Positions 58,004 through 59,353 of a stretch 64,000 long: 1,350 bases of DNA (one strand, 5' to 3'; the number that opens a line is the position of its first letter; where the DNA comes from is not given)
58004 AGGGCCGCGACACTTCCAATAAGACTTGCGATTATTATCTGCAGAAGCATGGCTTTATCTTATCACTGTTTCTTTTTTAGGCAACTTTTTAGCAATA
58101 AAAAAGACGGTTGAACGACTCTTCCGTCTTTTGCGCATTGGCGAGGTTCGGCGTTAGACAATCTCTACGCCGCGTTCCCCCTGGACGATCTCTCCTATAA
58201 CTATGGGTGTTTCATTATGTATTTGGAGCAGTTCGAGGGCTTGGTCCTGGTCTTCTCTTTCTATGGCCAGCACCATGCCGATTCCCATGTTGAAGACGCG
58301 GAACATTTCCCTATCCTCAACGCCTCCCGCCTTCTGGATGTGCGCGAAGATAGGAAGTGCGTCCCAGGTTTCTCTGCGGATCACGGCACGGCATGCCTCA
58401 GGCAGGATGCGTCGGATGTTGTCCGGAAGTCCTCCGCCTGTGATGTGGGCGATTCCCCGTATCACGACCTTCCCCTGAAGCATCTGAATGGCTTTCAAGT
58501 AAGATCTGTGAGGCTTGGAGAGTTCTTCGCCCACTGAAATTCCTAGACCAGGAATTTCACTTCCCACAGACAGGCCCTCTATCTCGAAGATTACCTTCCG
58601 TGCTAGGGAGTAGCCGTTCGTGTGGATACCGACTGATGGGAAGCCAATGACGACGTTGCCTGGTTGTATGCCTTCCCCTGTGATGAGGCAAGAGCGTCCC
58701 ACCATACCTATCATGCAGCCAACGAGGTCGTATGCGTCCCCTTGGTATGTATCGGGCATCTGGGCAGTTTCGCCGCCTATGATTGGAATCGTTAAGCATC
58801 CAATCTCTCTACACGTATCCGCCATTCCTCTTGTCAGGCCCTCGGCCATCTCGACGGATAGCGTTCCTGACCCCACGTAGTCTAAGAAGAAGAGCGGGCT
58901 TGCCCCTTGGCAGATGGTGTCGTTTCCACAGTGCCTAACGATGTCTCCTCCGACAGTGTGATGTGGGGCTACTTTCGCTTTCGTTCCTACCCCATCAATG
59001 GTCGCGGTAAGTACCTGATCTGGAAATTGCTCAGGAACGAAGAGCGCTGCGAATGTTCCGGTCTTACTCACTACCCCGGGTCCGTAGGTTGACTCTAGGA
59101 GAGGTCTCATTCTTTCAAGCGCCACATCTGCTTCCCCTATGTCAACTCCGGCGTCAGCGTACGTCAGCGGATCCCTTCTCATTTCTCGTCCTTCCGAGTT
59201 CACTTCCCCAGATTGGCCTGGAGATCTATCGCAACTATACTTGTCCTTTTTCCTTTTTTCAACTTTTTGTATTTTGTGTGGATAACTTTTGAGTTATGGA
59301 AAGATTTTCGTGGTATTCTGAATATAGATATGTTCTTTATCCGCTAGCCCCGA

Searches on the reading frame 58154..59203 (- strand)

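Call 26: search_protein_families(library=pfam, proteins=[window:58154-59203:-], max_evalue=0.001)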
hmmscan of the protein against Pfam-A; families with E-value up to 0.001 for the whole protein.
window:58154-59203:- (349 aa): 2 families
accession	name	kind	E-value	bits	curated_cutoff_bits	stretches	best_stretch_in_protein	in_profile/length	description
PF02769.27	AIRS_C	-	3.9e-27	95.8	23.1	1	180-346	1-152/156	AIR synthase related protein, C-terminal domain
PF00586.29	AIRS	-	6.9e-18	65.6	24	1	61-168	11-112/112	AIR synthase related protein, N-terminal domain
